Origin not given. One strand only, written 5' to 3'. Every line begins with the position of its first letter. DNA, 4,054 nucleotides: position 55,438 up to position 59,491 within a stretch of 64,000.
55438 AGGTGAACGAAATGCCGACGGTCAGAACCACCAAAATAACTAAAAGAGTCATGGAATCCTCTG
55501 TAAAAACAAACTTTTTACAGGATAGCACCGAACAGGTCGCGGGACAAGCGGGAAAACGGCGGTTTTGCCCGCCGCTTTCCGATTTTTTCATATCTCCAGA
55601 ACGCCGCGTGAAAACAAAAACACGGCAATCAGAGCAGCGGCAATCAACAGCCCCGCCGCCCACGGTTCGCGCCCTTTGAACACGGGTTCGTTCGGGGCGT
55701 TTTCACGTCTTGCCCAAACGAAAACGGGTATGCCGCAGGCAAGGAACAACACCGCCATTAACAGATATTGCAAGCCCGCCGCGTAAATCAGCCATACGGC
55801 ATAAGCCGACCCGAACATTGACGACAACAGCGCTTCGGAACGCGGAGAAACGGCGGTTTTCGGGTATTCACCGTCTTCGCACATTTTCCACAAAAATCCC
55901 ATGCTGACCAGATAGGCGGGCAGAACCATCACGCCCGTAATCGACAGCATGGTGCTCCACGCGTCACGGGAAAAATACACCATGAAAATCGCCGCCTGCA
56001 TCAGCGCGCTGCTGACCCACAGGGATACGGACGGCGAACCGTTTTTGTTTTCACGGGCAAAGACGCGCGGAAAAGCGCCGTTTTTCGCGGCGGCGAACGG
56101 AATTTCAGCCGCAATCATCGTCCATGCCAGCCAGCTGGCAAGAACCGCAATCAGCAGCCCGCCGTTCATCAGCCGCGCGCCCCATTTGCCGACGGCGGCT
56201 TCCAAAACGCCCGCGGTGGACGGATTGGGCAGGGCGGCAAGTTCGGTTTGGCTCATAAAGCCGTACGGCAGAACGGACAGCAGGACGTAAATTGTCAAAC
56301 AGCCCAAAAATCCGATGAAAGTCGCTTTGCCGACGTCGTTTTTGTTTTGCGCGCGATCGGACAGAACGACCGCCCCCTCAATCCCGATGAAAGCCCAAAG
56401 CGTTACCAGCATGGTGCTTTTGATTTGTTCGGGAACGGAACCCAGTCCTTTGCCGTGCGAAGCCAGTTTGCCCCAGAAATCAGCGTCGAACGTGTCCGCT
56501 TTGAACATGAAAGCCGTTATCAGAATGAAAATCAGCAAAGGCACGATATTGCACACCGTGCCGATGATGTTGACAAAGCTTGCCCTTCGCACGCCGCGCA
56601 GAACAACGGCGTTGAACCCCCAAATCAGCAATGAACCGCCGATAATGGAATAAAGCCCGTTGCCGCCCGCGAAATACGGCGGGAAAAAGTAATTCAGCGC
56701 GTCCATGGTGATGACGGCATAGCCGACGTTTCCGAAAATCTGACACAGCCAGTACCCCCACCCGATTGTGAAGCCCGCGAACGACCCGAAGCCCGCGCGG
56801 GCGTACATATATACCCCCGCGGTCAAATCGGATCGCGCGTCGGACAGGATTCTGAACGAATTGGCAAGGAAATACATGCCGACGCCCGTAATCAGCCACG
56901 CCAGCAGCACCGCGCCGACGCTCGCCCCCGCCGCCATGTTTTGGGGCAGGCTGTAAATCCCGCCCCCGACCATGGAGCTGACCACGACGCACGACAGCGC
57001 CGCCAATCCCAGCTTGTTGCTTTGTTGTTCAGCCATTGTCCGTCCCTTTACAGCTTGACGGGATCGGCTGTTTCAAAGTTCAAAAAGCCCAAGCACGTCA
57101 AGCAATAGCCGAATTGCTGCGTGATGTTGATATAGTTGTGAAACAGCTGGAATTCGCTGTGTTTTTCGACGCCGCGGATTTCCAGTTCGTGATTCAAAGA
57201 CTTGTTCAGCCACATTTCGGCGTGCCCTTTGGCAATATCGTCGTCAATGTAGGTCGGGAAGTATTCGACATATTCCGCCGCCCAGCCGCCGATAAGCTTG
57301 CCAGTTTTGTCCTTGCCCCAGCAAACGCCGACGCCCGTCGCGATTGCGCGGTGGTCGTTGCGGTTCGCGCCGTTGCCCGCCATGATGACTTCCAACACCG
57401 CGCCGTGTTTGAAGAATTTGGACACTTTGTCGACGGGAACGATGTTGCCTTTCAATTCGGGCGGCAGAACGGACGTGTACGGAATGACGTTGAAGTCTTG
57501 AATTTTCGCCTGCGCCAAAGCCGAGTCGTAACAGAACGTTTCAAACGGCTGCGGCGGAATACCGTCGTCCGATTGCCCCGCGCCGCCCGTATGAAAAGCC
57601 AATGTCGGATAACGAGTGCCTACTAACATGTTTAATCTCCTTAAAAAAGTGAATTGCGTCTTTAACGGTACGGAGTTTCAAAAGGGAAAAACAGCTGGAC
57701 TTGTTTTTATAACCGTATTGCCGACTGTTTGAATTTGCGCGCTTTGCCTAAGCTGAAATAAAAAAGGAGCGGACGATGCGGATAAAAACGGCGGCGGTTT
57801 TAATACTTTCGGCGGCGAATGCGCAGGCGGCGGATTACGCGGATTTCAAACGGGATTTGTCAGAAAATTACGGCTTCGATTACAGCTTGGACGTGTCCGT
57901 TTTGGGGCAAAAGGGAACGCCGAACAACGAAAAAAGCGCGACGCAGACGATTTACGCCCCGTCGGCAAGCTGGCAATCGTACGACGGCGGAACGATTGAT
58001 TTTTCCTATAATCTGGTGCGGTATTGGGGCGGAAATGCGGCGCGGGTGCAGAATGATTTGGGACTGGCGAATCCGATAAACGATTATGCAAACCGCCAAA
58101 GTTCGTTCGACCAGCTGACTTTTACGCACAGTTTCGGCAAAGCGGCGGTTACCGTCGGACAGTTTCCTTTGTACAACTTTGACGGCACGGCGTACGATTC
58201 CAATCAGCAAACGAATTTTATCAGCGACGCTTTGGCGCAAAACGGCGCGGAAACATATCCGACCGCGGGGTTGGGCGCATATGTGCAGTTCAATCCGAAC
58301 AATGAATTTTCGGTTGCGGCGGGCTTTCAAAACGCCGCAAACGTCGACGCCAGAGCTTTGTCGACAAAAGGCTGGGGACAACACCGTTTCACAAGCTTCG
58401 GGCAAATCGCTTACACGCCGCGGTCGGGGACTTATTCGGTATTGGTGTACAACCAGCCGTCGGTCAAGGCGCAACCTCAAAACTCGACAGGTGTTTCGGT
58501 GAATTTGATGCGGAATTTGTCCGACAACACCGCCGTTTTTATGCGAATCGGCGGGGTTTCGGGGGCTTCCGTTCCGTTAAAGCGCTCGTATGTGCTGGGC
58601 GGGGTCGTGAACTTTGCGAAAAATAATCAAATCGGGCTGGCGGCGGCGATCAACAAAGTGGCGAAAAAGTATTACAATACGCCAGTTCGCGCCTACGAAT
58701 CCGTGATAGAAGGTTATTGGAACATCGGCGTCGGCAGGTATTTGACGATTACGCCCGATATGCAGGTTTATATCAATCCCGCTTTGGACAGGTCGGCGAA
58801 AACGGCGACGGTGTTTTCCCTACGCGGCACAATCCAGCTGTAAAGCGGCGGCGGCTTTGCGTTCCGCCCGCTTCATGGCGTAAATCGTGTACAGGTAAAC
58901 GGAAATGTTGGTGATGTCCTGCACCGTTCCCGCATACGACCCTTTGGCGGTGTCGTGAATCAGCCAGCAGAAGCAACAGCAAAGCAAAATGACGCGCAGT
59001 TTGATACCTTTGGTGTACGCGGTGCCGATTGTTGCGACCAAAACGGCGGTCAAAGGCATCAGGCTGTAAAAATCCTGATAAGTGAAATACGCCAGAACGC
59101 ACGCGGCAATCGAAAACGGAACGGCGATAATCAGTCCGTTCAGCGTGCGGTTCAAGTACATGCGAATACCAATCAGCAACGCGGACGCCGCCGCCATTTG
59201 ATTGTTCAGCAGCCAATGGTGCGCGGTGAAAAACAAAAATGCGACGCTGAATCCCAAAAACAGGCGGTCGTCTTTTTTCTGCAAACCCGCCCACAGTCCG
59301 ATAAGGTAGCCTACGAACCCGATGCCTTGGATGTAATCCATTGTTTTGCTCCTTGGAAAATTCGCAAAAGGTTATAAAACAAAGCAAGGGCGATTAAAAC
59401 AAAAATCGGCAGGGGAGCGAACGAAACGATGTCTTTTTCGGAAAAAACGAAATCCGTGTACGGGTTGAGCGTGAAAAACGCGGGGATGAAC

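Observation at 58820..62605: Five-gene operon joining a DPPR-synthase-like UbiA phosphoribosyltransferase to a standalone HisH/HisF pair and two membrane proteins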

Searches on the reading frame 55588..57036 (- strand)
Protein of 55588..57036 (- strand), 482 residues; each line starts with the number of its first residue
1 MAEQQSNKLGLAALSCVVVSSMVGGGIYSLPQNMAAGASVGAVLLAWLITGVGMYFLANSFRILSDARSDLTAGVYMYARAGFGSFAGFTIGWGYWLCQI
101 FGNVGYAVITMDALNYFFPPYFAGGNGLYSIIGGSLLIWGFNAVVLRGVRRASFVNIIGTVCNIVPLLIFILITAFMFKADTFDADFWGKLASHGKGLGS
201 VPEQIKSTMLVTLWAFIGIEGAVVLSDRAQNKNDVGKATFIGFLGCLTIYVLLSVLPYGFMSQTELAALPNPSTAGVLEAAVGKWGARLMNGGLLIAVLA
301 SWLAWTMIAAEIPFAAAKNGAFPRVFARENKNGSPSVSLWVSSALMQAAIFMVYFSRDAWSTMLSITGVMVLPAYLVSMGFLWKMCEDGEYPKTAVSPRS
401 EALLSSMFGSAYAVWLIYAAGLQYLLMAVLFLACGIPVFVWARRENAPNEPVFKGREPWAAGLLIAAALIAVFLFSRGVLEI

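Call 3: search_protein_families(library=pfam, proteins=[window:55588-57036:-], max_evalue=0.01)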
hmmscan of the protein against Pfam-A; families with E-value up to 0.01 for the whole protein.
window:55588-57036:- (482 aa): 4 families
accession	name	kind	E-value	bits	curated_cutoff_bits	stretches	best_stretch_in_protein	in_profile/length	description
PF13520.12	AA_permease_2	-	2.2e-56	192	27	1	9-425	1-397/427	Amino acid permease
PF00324.27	AA_permease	-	6.2e-24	84.9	24.6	1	21-394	9-390/470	Amino acid permease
PF03845.19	Spore_permease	-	0.00096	18.5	23.4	1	153-266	132-239/321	Spore germination protein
PF07907.16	YibE_F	-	0.0012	18.9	27.2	1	116-223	37-138/241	YibE/F-like protein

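Call 4: search_protein_families(library=ncbifam, proteins=[window:55588-57036:-], max_evalue=0.01)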
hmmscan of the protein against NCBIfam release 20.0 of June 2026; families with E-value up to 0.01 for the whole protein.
window:55588-57036:- (482 aa): 15 families
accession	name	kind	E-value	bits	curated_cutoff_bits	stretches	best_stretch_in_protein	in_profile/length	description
TIGR00905.1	2A0302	subfamily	1.5e-170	568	409.05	1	1-482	1-473/473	basic amino acid/polyamine antiporter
TIGR03810.1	arg_ornith_anti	equivalog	7.9e-155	516.1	591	1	7-481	1-467/468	arginine-ornithine antiporter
NF040512.1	histam_anti_2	exception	1.8e-134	449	725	1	6-473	2-474/477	histidine-histamine antiporter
NF007929.0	PRK10644.1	equivalog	2.3e-42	145.3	574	1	3-437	4-422/445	arginine/agmatine antiporter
NF007938.0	PRK10655.1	equivalog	1e-32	114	409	1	3-439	2-424/438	putrescine-ornithine antiporter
TIGR04298.1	his_histam_anti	equivalog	2.6e-30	106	750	1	8-439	1-424/429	histidine-histamine antiporter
TIGR00909.1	2A0306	subfamily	8.3e-29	100.7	556.8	1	7-437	3-424/429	amino acid transporter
NF007754.0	PRK10435.1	equivalog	5.7e-28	98.1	585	1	5-444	3-426/443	cadaverine/lysine antiporter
TIGR04299.1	antiport_PotE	equivalog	3e-22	79.4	560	1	4-428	1-411/430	putrescine-ornithine antiporter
TIGR01773.1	GABAperm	equivalog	2.7e-12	46.2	678.1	1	4-378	9-378/452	GABA permease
TIGR00913.1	2A0310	subfamily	1.5e-07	30.5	578.7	1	36-375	32-380/480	amino acid permease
NF053662.1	Glu_GABA_anti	equivalog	2.5e-07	30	640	1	13-377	9-363/468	glutamate/gamma-aminobutyrate antiporter GadC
NF008484.0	PRK11387.1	equivalog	2.4e-06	26.8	716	1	19-438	26-444/471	S-methylmethionine permease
NF008272.0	PRK11049.1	equivalog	2.2e-05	23.7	732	1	39-372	52-381/470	D-serine/D-alanine/glycine transporter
NF040513.1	antiport_TyrP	equivalog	3.1e-05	22.9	630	1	72-368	63-363/465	tyrosine-tyramine antiporter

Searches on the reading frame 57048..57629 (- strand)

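Call 3: search_protein_families(library=pfam, proteins=[window:57048-57629:-], max_evalue=0.01)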
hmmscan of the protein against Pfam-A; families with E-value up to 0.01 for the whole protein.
window:57048-57629:- (193 aa): 1 family
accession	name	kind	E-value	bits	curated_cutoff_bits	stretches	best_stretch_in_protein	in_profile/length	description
PF01862.21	PvlArgDC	-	1.3e-25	90.7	22.7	1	8-151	2-129/161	Pyruvoyl-dependent arginine decarboxylase (PvlArgDC)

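Call 4: search_protein_families(library=ncbifam, proteins=[window:57048-57629:-], max_evalue=0.01)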
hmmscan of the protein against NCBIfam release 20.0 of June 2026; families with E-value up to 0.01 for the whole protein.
window:57048-57629:- (193 aa): 2 families
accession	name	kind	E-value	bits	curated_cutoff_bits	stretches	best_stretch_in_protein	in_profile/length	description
NF009064.0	PRK12398.1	equivalog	4.2e-08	33.3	207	1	11-143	10-130/165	pyruvoyl-dependent arginine decarboxylase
TIGR00286.1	TIGR00286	equivalog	1.1e-07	31.8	106.95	1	32-124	20-102/152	pyruvoyl-dependent arginine decarboxylase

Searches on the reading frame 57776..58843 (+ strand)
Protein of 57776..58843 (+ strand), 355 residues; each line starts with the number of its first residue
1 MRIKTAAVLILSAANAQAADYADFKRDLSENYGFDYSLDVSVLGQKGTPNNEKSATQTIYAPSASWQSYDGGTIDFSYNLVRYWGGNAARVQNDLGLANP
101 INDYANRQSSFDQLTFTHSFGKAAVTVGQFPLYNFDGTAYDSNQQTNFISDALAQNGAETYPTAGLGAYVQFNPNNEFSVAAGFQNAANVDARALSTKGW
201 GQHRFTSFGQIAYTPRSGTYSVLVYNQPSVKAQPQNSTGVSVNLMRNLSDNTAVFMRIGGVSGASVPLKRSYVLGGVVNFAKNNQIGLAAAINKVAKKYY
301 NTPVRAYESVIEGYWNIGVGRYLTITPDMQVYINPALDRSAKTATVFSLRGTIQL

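Call 3: search_protein_families(library=pfam, proteins=[window:57776-58843:+], max_evalue=0.01)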
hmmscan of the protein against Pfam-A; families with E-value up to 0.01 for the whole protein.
window:57776-58843:+ (355 aa): 1 family
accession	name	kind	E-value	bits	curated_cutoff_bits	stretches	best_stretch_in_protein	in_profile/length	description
PF04966.18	OprB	-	1.5e-14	54.7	22.9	2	213-354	209-371/372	Carbohydrate-selective porin, OprB family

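Call 4: search_protein_families(library=ncbifam, proteins=[window:57776-58843:+], max_evalue=0.01)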
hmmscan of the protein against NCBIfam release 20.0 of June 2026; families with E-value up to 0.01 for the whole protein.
window:57776-58843:+ (355 aa): 1 family
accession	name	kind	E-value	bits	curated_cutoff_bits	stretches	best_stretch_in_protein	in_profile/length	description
NF051888.1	porinAaxAChlmd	equivalog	5.5e-81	272.8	600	1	28-353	89-438/440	porin AaxA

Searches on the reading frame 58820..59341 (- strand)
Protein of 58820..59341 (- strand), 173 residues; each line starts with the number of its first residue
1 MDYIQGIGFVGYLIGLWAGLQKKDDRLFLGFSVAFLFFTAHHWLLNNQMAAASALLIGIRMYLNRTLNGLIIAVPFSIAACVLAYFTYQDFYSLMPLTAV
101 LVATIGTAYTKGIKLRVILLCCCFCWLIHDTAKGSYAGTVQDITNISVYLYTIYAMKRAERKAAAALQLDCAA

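Call 3: search_protein_families(library=pfam, proteins=[window:58820-59341:-], max_evalue=0.01)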
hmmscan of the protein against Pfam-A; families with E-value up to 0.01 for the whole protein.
window:58820-59341:- (173 aa): 1 family
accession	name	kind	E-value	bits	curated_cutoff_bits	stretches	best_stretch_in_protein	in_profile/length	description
PF10688.14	Imp-YgjV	-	1.4e-31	109.9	23.5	1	4-159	3-158/159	Bacterial inner membrane protein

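Call 4: search_protein_families(library=ncbifam, proteins=[window:58820-59341:-], max_evalue=0.01)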
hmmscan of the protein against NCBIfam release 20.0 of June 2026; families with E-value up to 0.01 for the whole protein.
window:58820-59341:- (173 aa): 0 families

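Call 44: search_protein_families(library=pfam, proteins=[window:58820-59341:-], max_evalue=10)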
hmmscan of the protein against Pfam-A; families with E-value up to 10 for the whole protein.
window:58820-59341:- (173 aa): 6 families
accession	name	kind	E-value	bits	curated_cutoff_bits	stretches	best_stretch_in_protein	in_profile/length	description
PF10688.14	Imp-YgjV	-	1.4e-31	109.9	23.5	1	4-159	3-158/159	Bacterial inner membrane protein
PF05360.19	YiaAB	-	0.095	13.4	26.6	1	6-40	10-44/53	yiaA/B two helix domain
PF12670.12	DUF3792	-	0.11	13.1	31.3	1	51-105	50-106/115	Protein of unknown function (DUF3792)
PF09813.14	Coa3_cc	-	0.19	11.9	27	1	146-157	26-37/48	Cytochrome c oxidase assembly factor 3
PF11992.13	TgpA_N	-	1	8.7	30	1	29-127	53-139/333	TgpA N-terminal domain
PF07332.16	Phage_holin_3_6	-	9.1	6.8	28.4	0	28-91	46-94/116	Putative Actinobacterial Holin-X, holin superfamily III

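Call 48: search_solved_structures(query=A3, max_evalue=10, show_alignments=0)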
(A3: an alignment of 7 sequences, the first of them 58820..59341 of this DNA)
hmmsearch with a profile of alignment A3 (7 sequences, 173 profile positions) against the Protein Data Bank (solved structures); distinct sequences matched with E-value up to 10: 0.

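Call 69: find_related_loci(query=A3, collection=metagenome_contigs, flank=6000)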
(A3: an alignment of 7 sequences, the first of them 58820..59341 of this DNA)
Query A3 (173 aa) in metagenome_contigs; peptide patterns used: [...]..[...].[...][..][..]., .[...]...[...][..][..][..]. (x = any residue, [..] = any of these).
232 stretches matched a pattern; 20 encode a relative of the query (tblastn E <= 1e-3); 20 distinct loci.
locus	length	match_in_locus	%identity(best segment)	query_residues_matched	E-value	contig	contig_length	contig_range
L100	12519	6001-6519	97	1-173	6e-112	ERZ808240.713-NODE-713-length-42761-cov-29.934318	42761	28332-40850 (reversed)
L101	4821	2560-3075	95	1-173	2e-109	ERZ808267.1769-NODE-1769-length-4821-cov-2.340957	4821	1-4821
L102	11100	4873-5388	91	1-173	3e-106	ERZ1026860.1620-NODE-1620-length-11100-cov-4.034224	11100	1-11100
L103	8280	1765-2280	91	1-173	3e-106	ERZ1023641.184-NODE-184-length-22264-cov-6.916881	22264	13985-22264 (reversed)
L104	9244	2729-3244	91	1-173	9e-106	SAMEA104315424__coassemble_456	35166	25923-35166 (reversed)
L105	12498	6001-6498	49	1-163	2e-47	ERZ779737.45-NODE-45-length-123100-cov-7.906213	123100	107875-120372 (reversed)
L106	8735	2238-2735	49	1-163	1e-47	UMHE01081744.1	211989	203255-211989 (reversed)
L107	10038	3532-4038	43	1-166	7e-46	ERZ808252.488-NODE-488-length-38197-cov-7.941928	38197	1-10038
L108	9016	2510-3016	43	1-166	7e-46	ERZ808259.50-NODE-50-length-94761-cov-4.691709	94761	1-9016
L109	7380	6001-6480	44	5-164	1e-44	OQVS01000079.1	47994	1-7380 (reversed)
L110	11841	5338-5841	43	1-165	3e-45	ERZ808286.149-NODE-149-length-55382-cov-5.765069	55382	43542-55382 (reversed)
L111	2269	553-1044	49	1-161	3e-45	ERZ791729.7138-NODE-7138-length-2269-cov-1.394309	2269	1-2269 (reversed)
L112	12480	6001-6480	44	5-164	4e-44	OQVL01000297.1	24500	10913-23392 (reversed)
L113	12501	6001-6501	50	1-164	6e-43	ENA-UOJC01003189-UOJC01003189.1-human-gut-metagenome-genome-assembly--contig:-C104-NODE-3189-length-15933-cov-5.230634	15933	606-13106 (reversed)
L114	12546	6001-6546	40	1-173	2e-40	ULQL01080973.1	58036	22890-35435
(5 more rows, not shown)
